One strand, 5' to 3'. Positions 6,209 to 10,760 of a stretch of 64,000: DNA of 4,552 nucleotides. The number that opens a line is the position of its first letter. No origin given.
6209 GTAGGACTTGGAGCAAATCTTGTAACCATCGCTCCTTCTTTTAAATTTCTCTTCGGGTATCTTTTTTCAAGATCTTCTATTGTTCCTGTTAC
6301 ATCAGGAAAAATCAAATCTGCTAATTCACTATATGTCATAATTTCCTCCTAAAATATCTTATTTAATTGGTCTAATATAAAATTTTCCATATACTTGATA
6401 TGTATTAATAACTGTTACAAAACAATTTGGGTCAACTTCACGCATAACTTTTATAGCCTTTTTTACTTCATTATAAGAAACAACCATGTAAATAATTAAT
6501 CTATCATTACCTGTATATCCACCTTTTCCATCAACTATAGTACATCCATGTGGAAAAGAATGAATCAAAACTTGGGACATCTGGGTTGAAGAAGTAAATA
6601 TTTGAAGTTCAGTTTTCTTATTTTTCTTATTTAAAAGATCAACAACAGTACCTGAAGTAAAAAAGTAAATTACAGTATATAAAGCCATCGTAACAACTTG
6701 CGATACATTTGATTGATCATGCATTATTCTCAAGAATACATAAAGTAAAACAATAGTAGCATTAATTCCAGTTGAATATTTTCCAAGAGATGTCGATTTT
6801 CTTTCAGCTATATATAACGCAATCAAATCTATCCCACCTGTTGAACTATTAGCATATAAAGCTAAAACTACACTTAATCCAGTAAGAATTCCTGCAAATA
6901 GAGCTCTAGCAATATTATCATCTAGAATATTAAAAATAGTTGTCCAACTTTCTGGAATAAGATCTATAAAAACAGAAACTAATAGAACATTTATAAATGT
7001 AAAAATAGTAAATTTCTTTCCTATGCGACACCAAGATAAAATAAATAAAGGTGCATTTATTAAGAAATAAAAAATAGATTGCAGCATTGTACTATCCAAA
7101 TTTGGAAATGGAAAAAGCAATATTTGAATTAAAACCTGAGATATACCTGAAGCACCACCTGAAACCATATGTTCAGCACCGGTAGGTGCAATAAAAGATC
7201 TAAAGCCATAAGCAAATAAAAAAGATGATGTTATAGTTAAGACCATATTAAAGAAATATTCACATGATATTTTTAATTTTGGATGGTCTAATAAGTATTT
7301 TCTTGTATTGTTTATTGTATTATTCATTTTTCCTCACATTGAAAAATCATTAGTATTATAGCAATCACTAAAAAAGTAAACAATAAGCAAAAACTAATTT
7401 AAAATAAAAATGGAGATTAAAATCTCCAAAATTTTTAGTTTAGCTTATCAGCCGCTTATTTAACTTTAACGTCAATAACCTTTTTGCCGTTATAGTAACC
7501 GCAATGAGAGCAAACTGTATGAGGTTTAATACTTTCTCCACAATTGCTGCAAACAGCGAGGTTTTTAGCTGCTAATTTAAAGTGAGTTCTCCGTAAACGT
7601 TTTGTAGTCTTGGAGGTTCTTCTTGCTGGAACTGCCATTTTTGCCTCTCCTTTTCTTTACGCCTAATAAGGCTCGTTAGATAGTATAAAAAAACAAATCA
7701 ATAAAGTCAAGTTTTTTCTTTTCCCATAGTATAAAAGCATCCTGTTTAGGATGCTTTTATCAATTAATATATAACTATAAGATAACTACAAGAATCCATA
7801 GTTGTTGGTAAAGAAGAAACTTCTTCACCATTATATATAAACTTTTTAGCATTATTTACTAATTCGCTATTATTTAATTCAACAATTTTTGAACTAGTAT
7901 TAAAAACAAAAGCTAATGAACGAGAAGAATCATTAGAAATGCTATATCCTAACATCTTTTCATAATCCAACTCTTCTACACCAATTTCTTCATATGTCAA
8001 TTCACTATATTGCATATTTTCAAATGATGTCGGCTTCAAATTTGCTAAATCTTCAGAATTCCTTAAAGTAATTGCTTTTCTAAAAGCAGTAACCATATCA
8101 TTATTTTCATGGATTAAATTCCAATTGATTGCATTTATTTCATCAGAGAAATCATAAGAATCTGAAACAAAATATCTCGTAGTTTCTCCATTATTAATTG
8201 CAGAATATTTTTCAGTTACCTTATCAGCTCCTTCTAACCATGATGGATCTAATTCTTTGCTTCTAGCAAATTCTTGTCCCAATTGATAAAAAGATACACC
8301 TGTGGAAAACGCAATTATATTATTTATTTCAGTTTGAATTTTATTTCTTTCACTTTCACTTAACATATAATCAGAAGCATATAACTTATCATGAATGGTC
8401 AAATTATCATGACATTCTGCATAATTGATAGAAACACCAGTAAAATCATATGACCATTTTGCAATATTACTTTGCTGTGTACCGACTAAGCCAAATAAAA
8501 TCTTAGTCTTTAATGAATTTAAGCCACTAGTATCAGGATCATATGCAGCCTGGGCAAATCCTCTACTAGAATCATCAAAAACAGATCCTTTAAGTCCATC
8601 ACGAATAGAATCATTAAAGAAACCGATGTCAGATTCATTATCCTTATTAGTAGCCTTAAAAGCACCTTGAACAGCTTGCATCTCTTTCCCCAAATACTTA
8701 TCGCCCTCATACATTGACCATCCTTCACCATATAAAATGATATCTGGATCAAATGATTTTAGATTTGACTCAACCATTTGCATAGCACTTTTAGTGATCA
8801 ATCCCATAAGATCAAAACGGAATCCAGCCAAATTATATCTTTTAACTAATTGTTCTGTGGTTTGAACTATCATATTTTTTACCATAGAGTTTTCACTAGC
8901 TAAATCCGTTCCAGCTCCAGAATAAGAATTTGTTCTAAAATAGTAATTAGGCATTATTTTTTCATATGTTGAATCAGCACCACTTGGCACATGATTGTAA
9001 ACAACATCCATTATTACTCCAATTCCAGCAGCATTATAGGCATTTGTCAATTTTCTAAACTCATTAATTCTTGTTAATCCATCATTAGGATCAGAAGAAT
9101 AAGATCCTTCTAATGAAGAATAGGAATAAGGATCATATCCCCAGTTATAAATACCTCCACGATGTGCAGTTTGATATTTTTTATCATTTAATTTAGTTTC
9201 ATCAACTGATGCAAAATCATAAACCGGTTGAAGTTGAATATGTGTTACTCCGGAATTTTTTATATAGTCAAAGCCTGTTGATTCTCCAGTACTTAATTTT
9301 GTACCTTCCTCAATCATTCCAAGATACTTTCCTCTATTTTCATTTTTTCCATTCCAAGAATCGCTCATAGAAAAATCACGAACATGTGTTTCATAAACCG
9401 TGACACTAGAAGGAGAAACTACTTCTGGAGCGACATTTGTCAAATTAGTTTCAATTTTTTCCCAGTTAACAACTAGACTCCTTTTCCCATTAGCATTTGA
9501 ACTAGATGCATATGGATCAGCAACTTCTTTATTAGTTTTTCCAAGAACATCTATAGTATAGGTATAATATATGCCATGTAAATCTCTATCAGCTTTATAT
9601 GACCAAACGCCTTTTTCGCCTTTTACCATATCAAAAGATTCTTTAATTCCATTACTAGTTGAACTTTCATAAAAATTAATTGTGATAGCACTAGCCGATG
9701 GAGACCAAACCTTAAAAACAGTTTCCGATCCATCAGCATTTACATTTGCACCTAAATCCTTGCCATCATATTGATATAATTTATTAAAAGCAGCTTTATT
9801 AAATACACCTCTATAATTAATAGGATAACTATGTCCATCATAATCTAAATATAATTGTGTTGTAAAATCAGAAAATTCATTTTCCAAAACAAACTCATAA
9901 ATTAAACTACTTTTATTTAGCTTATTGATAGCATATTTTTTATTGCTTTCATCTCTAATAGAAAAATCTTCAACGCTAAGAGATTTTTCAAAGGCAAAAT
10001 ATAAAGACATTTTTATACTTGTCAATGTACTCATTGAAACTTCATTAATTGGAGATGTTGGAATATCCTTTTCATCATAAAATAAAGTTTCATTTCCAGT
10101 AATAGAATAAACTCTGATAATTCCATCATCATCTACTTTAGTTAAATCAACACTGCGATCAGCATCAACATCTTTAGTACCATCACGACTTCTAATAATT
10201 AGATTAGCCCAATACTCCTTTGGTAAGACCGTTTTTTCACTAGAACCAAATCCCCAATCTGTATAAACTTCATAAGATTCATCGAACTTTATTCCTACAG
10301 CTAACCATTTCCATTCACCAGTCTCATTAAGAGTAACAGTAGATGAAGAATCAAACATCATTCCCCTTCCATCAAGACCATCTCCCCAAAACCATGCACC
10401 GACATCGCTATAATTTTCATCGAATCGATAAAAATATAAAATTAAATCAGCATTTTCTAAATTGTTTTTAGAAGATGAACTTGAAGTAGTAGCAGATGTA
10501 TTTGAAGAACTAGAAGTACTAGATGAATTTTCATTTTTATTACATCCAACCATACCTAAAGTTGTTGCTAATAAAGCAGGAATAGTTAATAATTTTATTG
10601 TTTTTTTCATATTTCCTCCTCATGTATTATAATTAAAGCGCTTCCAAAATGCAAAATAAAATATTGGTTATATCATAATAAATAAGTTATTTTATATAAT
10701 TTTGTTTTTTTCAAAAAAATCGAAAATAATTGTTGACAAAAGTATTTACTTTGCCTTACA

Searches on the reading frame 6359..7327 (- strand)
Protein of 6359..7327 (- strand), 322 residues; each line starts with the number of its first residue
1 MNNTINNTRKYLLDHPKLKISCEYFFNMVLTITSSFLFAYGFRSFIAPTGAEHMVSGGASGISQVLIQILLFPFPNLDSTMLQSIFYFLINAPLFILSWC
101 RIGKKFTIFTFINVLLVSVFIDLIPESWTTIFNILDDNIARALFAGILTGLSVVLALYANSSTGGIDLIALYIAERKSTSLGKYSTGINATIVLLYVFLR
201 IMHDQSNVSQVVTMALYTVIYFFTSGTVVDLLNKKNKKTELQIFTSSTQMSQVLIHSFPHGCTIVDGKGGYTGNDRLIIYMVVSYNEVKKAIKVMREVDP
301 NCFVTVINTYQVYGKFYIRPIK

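Call 56: search_protein_families(library=pfam, proteins=[window:6359-7327:-], max_evalue=0.000001)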
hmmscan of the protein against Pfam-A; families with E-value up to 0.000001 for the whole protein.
window:6359-7327:- (322 aa): 2 families
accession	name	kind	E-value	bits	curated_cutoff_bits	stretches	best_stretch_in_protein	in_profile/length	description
PF02588.21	YitT_membrane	-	2.4e-32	112.4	24.3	1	28-248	2-197/205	Uncharacterised 5xTM membrane BCR, YitT family COG1284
PF10035.14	DUF2179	-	3.8e-19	68.7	22.8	1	260-314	1-55/55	Uncharacterized protein conserved in bacteria (DUF2179)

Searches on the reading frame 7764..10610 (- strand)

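Call 55: search_protein_families(library=pfam, proteins=[window:7764-10610:-], max_evalue=0.00001)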
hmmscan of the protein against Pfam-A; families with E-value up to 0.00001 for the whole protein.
window:7764-10610:- (948 aa): 3 families
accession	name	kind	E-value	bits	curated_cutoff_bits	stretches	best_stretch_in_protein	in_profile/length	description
PF02922.24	CBM_48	-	1.4e-10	41.8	22.4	1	286-368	2-83/83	Carbohydrate-binding module 48 (Isoamylase N-terminal domain)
PF00128.31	Alpha-amylase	-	1.3e-08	35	22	0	447-543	25-94/446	Alpha amylase, catalytic domain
PF03714.20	PUD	-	6.5e-06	27.4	25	0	56-177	2-96/97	Bacterial pullanase-associated domain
